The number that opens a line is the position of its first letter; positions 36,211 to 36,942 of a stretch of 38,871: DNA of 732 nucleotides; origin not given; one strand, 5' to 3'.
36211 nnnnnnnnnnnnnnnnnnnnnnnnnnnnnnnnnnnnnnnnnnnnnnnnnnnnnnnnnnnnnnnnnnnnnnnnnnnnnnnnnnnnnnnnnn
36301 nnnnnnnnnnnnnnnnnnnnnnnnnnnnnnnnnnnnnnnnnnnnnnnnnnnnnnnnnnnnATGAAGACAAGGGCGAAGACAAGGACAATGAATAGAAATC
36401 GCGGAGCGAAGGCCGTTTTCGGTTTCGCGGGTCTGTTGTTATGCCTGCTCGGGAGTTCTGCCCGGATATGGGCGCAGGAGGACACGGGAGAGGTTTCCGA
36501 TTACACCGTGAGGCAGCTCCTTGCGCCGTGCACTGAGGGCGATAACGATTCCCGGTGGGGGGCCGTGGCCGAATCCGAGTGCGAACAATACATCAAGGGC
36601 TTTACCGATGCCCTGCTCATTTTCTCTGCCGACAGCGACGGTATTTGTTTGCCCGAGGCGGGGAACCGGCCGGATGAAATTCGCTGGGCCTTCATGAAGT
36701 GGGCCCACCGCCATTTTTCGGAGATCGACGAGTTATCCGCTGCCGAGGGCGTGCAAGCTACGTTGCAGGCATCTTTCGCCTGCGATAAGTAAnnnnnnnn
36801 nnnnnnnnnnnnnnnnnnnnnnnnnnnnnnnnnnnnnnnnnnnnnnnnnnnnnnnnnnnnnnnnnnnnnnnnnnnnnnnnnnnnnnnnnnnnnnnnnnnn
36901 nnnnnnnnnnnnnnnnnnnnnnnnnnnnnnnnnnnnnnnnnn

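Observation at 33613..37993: Unassigned three-gene module next to the ccm operon: 12-heme cytochrome c, small Cys-rich secreted protein, outer-membrane beta-barrel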

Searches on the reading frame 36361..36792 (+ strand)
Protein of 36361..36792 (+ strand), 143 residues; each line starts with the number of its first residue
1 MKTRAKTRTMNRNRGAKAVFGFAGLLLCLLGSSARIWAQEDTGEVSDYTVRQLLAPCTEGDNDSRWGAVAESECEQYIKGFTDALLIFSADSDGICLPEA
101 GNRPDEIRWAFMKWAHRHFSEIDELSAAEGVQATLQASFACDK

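Call 3: search_protein_families(library=pfam, proteins=[window:36361-36792:+], max_evalue=1)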
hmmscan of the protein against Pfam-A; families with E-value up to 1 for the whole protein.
window:36361-36792:+ (143 aa): 1 family
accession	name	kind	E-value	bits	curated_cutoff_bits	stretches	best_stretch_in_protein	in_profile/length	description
PF18602.6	Rap1a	-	3e-12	47.3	27.7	1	49-141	1-90/90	Rap1a immunity proteins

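Call 4: search_protein_families(library=ncbifam, proteins=[window:36361-36792:+], max_evalue=1)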
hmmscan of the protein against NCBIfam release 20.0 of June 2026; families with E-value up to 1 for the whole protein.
window:36361-36792:+ (143 aa): 0 families

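Call 14: search_solved_structures(query=window:36388-36792:+, max_evalue=10)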
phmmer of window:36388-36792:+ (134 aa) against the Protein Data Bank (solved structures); distinct sequences matched with E-value up to 10: 1.
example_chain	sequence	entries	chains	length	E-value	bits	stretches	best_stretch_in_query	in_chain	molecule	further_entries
1x8d_A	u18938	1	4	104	1.3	12.2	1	41-76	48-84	Hypothetical protein yiiL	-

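Call 32: find_homologous_proteins(query=window:36388-36792:+, max_evalue=0.001)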
Query window:36388-36792:+ (134 aa): 101 proteins with E <= 0.001 among 125 candidates.
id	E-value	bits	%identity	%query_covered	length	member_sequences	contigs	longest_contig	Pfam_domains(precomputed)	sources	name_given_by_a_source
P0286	1.4e-79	283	93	100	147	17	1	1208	PF18602.7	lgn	-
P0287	2.9e-38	149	62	75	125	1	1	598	PF18602.7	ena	-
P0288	2.4e-37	146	56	86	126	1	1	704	PF18602.7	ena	-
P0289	1.2e-36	144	60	87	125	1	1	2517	PF18602.7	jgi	jgi:hypothetical protein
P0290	7.4e-36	141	55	93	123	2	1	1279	PF18602.7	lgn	-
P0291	1.0e-35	140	55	93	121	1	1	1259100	PF18602.7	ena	-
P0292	2.8e-35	139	63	72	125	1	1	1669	PF18602.7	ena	-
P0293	3.1e-35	139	57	87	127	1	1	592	PF18602.7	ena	-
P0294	4.0e-35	139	54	93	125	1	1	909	PF18602.7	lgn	-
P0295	5.7e-35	138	58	76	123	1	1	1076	PF18602.7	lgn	-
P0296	7.0e-35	138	55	93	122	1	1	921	PF18602.7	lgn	-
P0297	7.0e-35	138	59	78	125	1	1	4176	PF18602.7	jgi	-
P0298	7.2e-35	138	54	90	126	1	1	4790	PF18602.7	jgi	-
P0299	7.7e-35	138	53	90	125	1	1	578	PF18602.7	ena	-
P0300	1.0e-34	137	60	75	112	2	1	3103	PF18602.7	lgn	-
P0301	1.2e-34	137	62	74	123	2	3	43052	PF18602.7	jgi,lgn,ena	-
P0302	1.2e-34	137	54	96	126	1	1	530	PF18602.7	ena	-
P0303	1.3e-34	137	56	76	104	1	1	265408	PF18602.7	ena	-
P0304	1.5e-34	137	55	87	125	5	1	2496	PF18602.7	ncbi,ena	-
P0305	4.0e-34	135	54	87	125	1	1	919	PF18602.7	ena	-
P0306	5.9e-34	135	60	74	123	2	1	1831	PF18602.7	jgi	-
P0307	6.0e-34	135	57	78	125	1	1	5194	PF18602.7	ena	-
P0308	6.8e-34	135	62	73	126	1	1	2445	PF18602.7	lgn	-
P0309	7.3e-34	134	62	73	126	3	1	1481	PF18602.7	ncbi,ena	-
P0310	1.0e-33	134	57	75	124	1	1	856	PF18602.7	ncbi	-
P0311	1.1e-33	134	61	74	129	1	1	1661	PF18602.7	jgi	-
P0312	1.3e-33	134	62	73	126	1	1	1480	PF18602.7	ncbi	-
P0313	1.3e-33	134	58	77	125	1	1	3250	PF18602.7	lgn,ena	-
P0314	1.5e-33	133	53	88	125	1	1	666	PF18602.7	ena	-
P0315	1.6e-33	133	63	73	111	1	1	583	PF18602.7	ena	-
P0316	1.7e-33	133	61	73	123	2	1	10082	PF18602.7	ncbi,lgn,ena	-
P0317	1.8e-33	133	55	87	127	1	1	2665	PF18602.7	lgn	-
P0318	2.2e-33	133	58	75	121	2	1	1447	PF18602.7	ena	-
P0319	2.9e-33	133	61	73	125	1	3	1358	PF18602.7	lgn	-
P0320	3.8e-33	132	64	72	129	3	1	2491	PF18602.7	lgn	-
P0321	4.0e-33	132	64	73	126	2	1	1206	PF18602.7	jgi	jgi:hypothetical protein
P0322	5.6e-33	132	58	79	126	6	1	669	PF18602.7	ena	-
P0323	5.8e-33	132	54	96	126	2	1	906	PF18602.7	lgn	-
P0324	6.1e-33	132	52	90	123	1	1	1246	PF18602.7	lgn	-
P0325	6.4e-33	131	60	73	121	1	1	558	PF18602.7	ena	-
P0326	6.5e-33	131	52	92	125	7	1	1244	PF18602.7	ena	-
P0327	6.9e-33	131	60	74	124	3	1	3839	PF18602.7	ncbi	-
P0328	8.9e-33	131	53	86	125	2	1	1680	PF18602.7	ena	-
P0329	1.2e-32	130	58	75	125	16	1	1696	PF18602.7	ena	-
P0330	1.4e-32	130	60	73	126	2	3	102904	PF18602.7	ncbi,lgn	-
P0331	1.5e-32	130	62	73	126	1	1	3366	PF18602.7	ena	-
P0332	1.6e-32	130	60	77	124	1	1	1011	PF18602.7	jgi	jgi:hypothetical protein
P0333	1.9e-32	130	51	87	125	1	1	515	PF18602.7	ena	-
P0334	1.9e-32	130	60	73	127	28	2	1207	PF18602.7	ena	-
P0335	2.0e-32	130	60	73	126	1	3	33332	PF18602.7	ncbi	-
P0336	2.2e-32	130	58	78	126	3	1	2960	PF18602.7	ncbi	-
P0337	2.3e-32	130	61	73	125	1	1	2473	PF18602.7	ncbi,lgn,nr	ncbi:MAG: Rap1a/Tai family immunity protein [Pseudomonadota bacterium]|nr:Rap1a/Tai family immunity 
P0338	2.6e-32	129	62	72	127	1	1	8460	PF18602.7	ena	-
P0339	2.7e-32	129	60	73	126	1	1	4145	PF18602.7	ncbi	-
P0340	3.9e-32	129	54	84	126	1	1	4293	PF18602.7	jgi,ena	-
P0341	4.1e-32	129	62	72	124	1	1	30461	PF18602.7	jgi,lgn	-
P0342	5.1e-32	129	51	88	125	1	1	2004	PF18602.7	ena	-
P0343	5.8e-32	128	62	72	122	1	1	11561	PF18602.7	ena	-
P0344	7.2e-32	128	56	78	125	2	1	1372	PF18602.7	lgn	-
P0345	7.9e-32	128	58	75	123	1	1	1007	PF18602.7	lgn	-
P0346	1.0e-31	128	54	82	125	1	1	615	PF18602.7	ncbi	-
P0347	1.9e-31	127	58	72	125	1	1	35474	PF18602.7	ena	-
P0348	2.1e-31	127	53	84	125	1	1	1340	PF18602.7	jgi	jgi:hypothetical protein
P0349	2.3e-31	126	52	86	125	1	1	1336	PF18602.7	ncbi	-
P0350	2.3e-31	126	58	74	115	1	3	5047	PF18602.7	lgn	-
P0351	2.5e-31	126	59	72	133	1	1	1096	PF18602.7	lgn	-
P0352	3.1e-31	126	60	73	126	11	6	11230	PF18602.7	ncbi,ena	-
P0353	3.8e-31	126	59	73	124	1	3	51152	PF18602.7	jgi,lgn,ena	-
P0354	4.4e-31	125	61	73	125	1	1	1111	PF18602.7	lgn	-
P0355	5.1e-31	125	58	73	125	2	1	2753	PF18602.7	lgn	-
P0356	1.1e-30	124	60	72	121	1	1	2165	PF18602.7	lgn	-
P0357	1.2e-30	124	55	75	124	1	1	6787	PF18602.7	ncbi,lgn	-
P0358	1.5e-30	124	60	72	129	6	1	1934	PF18602.7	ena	-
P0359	2.7e-30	123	58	74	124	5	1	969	PF18602.7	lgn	-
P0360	9.8e-30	121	54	78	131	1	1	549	PF18602.7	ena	-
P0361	1.2e-29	121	48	96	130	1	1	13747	PF18602.7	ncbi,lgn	-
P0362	2.2e-29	120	59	75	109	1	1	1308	PF18602.7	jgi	-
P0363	3.0e-29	120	56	75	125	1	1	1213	PF18602.7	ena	-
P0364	3.6e-29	119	58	74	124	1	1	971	PF18602.7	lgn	-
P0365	6.5e-29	118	58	73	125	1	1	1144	PF18602.7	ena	-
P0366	9.1e-29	118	56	73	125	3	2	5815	PF18602.7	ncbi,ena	-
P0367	1.5e-28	117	58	73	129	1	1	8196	PF18602.7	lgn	-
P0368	3.3e-28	116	59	74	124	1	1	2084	PF18602.7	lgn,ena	-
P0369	4.1e-28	116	56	74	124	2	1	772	PF18602.7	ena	-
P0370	8.3e-28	115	53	72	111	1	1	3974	PF18602.7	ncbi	-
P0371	4.3e-27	113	56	70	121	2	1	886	PF18602.7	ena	-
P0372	4.5e-27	113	58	70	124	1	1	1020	PF18602.7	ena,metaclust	metaclust:\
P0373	8.3e-27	112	56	71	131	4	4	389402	PF18602.7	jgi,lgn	-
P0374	9.5e-27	111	52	73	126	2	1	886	PF18602.7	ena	-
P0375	1.1e-26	111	55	73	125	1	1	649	PF18602.7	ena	-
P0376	1.2e-26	111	54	73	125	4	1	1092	PF18602.7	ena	-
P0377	1.9e-26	110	53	73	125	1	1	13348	PF18602.7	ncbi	-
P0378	2.0e-26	110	52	73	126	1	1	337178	PF18602.7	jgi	-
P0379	2.1e-26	110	61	69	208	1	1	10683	PF18602.7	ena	-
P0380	3.2e-26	110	53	73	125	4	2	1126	PF18602.7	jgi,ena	-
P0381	5.1e-26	109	52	78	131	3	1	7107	PF18602.7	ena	-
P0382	6.9e-26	109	54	75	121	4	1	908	PF18602.7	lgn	-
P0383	5.7e-25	106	44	96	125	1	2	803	PF18602.7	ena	-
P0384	4.6e-24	103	55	70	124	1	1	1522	PF18602.7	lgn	-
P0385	3.8e-21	93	49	72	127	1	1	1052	PF18602.7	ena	-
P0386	3.8e-21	93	52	70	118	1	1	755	PF18602.7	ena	-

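Call 78: search_solved_structures(query=A3, max_evalue=10, show_alignments=2)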
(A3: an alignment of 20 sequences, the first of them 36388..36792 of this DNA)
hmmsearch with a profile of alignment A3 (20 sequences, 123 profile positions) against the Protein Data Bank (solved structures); distinct sequences matched with E-value up to 10: 0.
